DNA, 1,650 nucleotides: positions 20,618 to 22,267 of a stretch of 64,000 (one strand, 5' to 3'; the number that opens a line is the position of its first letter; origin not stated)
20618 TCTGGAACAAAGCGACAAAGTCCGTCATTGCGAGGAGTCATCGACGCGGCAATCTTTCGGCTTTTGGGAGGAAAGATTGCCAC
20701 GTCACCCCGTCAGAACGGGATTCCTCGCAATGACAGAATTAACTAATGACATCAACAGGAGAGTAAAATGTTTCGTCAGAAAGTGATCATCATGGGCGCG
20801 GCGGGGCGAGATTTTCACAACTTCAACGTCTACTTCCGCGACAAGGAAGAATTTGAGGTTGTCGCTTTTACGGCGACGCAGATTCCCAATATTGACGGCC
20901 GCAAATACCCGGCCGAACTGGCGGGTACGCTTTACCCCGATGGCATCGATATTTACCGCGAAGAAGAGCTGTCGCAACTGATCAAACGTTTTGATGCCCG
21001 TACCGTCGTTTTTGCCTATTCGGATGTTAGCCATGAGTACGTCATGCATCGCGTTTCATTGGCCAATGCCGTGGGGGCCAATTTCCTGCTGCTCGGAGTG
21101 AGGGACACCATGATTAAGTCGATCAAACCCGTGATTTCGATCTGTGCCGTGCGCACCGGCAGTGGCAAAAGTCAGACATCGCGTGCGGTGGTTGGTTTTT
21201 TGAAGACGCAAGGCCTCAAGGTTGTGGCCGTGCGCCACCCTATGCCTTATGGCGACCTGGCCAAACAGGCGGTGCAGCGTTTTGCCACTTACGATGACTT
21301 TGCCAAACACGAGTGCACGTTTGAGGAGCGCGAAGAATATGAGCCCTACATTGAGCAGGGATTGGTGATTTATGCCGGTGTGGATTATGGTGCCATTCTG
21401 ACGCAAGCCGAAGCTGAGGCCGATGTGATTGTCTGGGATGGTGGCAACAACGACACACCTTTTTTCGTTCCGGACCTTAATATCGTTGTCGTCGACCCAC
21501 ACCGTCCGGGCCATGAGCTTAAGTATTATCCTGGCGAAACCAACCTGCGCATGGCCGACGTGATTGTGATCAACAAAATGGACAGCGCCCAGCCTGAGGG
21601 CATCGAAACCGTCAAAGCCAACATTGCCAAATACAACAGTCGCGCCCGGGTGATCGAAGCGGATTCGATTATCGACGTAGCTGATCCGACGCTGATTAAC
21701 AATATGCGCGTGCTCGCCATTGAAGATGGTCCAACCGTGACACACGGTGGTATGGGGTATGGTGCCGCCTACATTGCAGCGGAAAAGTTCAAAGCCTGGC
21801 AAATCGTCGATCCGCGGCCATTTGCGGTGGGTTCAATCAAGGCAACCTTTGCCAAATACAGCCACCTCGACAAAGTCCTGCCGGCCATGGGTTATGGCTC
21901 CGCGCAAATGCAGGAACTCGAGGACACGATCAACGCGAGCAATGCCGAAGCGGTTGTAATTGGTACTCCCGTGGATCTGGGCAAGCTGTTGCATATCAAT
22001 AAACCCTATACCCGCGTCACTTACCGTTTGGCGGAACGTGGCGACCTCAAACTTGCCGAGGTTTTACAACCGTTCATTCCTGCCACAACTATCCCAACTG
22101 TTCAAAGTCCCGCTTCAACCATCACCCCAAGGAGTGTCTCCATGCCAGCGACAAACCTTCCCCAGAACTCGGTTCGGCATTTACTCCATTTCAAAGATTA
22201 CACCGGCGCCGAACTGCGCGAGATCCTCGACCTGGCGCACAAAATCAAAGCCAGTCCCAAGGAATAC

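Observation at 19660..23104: Carbamate kinase followed by a fused COG2403-like P-loop NTPase/ornithine-type carbamoyltransferase, with no arginine deiminase nearby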

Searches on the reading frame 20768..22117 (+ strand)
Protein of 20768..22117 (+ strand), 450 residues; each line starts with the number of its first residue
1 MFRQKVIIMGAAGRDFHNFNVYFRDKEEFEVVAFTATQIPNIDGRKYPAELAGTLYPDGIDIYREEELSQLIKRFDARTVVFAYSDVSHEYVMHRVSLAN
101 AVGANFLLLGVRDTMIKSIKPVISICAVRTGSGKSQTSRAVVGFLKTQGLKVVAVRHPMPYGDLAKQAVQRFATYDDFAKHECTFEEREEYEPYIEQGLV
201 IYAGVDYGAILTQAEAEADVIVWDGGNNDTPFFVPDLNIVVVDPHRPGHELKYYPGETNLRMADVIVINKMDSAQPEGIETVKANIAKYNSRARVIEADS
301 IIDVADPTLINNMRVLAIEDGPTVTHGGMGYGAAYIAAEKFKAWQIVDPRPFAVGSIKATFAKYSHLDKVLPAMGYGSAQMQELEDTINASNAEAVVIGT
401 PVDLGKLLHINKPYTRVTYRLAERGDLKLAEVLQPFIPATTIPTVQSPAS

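Call 8: search_solved_structures(query=window:20768-22117:+, max_evalue=1, show_alignments=2)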
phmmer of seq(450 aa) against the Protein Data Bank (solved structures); distinct sequences matched with E-value up to 1: 3.
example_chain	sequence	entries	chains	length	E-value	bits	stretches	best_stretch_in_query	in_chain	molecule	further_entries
9sxb_A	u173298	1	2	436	0.066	15.5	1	211-294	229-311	Cyclic 2,3-diphosphoglycerate synthetase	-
2wsm_A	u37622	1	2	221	0.24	13.6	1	260-299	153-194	HYDROGENASE EXPRESSION/FORMATION PROTEIN (HYPB)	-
9qt5_U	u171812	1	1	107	0.98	11.6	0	268-325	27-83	Large ribosomal subunit protein uL24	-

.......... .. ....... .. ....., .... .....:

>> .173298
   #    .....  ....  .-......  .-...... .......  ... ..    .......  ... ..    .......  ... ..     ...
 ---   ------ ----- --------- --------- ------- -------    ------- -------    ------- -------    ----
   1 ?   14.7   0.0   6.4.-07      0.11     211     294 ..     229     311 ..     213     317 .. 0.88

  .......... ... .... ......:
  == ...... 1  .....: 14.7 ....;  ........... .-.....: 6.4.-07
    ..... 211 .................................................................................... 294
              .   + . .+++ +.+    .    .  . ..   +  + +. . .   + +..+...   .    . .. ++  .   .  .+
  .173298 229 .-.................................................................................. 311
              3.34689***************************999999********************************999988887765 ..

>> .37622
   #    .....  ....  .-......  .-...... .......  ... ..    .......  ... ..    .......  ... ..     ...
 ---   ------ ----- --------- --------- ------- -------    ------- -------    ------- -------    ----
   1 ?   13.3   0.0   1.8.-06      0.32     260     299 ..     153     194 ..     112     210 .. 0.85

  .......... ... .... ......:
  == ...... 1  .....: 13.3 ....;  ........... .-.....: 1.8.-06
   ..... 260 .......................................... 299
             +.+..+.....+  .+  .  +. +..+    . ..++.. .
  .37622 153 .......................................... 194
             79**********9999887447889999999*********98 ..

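Call 22: find_related_loci(query=window:20768-22102:+, collection=genome_contigs, flank=10000)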
Query window:20768-22102:+ (445 aa) in genome_contigs; peptide patterns used: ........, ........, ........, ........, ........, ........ (x = any residue, [..] = any of these).
600 stretches matched a pattern (row limit reached: there are more); 595 encode a relative of the query (tblastn E <= 1e-3); the best 80 are kept; 80 distinct loci.
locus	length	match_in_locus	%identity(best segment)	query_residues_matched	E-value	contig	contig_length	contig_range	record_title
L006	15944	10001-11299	64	4-436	0e+0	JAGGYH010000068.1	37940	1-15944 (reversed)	MAG: Candidatus Aminicenantes bacterium isolate AUK173 PB_MBMC_127_c_000000000042, whole genome shotgun sequence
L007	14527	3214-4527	65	1-434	0e+0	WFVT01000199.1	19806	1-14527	MAG: candidate division KSB1 bacterium isolate S140_5 k151_397759, whole genome shotgun sequence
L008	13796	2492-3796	65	2-436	0e+0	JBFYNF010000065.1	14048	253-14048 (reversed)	MAG: Thermoplasmata archaeon isolate PPR_0081 PPR_0081_bin.95.fa_k121_4499281, whole genome shotgun sequence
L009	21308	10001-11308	64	1-436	0e+0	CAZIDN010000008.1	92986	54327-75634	MAG TPA_asm: uncultured Eubacteriales bacterium isolate binchicken_co376_288 genome assembly, contig: NODE_154_length_92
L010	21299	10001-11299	64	4-436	0e+0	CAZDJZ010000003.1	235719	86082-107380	MAG TPA_asm: uncultured Eubacteriales bacterium isolate SRP141376_co1_358 genome assembly, contig: NODE_54_length_235719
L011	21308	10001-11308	64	2-436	0e+0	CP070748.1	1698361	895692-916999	MAG: Methanobacteriota archaeon isolate bin352 chromosome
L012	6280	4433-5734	65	4-437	0e+0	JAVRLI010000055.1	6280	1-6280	MAG: Thermoplasmatota archaeon isolate TVZ.SD19.224 Thermoplasmatota_4_MX3.84_3466_6420_8.476402, whole genome shotgun s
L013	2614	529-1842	63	1-438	0e+0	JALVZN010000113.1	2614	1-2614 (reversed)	MAG: candidate division WOR-3 bacterium isolate T10_metabat1_scaf2bin.031 T10_NODE_40627_length_2614_cov_13.134298, whol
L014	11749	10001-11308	63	1-436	0e+0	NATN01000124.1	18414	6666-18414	MAG: candidate division KSB1 bacterium 4484_87 ex4484_87_scaffold_8875, whole genome shotgun sequence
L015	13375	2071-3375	65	2-436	0e+0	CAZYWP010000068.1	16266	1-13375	MAG TPA_asm: uncultured Eubacteriales bacterium isolate binchicken_co376_295 genome assembly, contig: NODE_3623_length_1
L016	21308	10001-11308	63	2-436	0e+0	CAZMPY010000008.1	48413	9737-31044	MAG TPA_asm: uncultured Thermoplasmata archaeon isolate binchicken_co255_206 genome assembly, contig: k141_581442, whole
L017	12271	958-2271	63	2-437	0e+0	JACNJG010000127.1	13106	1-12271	MAG: Candidatus Cloacimonadota bacterium isolate NIOZ-UU3 NIOZ-UU_NODE_5988_length_13106_cov_35.6066, whole genome shotg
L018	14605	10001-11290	63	3-433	0e+0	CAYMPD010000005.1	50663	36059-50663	MAG TPA_asm: uncultured archaeon isolate binchicken_co17_215 genome assembly, contig: NODE_2060_length_50663_cov_6.85188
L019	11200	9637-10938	64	1-434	0e+0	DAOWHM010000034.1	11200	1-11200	MAG TPA_asm: Candidatus Bathyarchaeota archaeon isolate CSMAG_2017 CSMAG_2017_k141_637382_length_11200_cov_14.7194, whol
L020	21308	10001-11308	62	1-436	0e+0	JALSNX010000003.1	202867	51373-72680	MAG: candidate division WOR-3 bacterium isolate 356-284_metabat1_scaf2bin.077 356-284_scaffold_11_c1, whole genome shotg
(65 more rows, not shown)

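Call 50: predict_structure(alignment_id=A1)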
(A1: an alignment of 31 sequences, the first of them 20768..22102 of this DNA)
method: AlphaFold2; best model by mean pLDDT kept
length: 445 residues; sequences in the alignment: 31
mean_pLDDT: 90.3   pTM: 0.88
mean pLDDT of the five models: 90.3, 90.0, 89.9, 89.5, 88.0
residues with pLDDT >= 90: 313; 70-90: 116; 50-70: 10; < 50: 6
segments of 3 or more residues with pLDDT < 50: 440-445
pLDDT, mean of each block of 10 residues (from residue 1): 88 87 94 86 88 94 93 97 89 93 94 94 93 89 93 85 84 91 81 87 92 96 83 96 93 92 97 95 98 97 94 95 73 91 96 92 89 80 94 95 87 93 94 85 42
secondary structure, 60 per line:
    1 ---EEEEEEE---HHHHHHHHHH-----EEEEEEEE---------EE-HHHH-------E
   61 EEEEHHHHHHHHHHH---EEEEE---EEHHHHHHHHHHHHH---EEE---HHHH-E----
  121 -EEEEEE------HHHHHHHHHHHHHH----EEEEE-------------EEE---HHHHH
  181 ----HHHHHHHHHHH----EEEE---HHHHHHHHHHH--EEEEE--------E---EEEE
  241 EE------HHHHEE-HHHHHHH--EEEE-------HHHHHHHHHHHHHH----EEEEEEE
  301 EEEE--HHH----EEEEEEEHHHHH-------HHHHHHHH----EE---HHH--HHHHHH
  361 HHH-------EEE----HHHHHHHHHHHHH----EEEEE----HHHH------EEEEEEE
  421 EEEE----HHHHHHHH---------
elements in order: E4-10 H14-23 E29-36 H49-52 E60-64 H65-75 E79-83 H89-101 E105-107 H111-114 E122-127 H134-147 E152-156 E170-172 H176-180 H185-195 E200-203 H207-217 E220-224 E237-242 H249-252 H256-262 E265-268 H276-289 E294-304 E314-320 H321-325 H333-340 H355-363 E371-373 H378-390 E395-399 H404-407 E414-424 H429-436

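Call 53: fold_search(model_id=the predicted structure, library=pdb)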
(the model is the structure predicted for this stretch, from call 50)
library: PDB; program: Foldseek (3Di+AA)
matches with E <= 10: 1312; with E <= 0.001: 14
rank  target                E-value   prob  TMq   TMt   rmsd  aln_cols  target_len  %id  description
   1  8oru_AAA              3.6e-16  1.00  0.48  0.46  16.1       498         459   15  cyclic 2,3-diphosphoglycerate synthetase from the hyperthermophilic archaeon Methanothermus fervidus bound to 2,3-di (released 2023-12-06)
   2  8ork                  6.6e-16  1.00  0.42  0.41  17.1       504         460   13  cyclic 2,3-diphosphoglycerate synthetase from the hyperthermophilic archaeon Methanothermus fervidus (released 2023-12-06)
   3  4ehx                  2.5e-08  1.00  0.47  0.63   7.6       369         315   14  Crystal structure of LpxK from Aquifex aeolicus at 1.9 angstrom resolution (released 2012-08-29)
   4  4ehy                  3.2e-08  1.00  0.44  0.61   8.0       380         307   12  Crystal structure of LpxK from Aquifex aeolicus in complex with ADP/Mg2+ at 2.2 angstrom resolution (released 2012-08-29)
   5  4itn                  1.7e-07  1.00  0.46  0.63   7.6       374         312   14  Crystal structure of "compact P-loop" LpxK from Aquifex aeolicus in complex with chloride at 2.2 angstrom resolution (released 2013-04-03)
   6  4ehw                  5.8e-07  1.00  0.46  0.63   7.4       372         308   13  Crystal structure of LpxK from Aquifex aeolicus at 2.3 angstrom resolution (released 2012-08-29)
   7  2hf8_B                2.6e-04  1.00  0.28  0.57   4.5       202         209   19  Crystal structure of HypB from Methanocaldococcus jannaschii in the triphosphate form, in complex with zinc (released 2006-07-04)
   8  7xrj                  2.6e-04  0.99  0.22  0.29  15.9       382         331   11  crystal structure of N-acetyltransferase DgcN-25328 (released 2023-02-01)
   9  2obn_B                2.7e-04  1.00  0.22  0.28  15.9       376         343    9  Crystal structure of a duf1611 family protein (ava_3511) from anabaena variabilis atcc 29413 at 2.30 A resolution (released 2007-01-16)
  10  2obn_D                2.9e-04  0.99  0.21  0.25  15.7       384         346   10  Crystal structure of a duf1611 family protein (ava_3511) from anabaena variabilis atcc 29413 at 2.30 A resolution (released 2007-01-16)
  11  2obn_A                4.2e-04  0.99  0.23  0.29  16.1       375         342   10  Crystal structure of a duf1611 family protein (ava_3511) from anabaena variabilis atcc 29413 at 2.30 A resolution (released 2007-01-16)
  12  4jyb_B                5.5e-04  1.00  0.26  0.34  11.9       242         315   15  MeaB, A Bacterial Homolog of MMAA, Bound to GMPPNP (released 2013-07-24)
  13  2obn_C                6.1e-04  1.00  0.24  0.30  16.7       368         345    9  Crystal structure of a duf1611 family protein (ava_3511) from anabaena variabilis atcc 29413 at 2.30 A resolution (released 2007-01-16)
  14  2qm8_B                8.9e-04  1.00  0.26  0.35  12.5       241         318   14  MeaB, A Bacterial Homolog of MMAA, in the Nucleotide Free Form (released 2007-08-28)
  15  3nkl_B                1.1e-03  1.00  0.19  0.61   4.2       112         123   24  Crystal Structure of UDP-D-Quinovosamine 4-Dehydrogenase from Vibrio fischeri (released 2010-08-18)
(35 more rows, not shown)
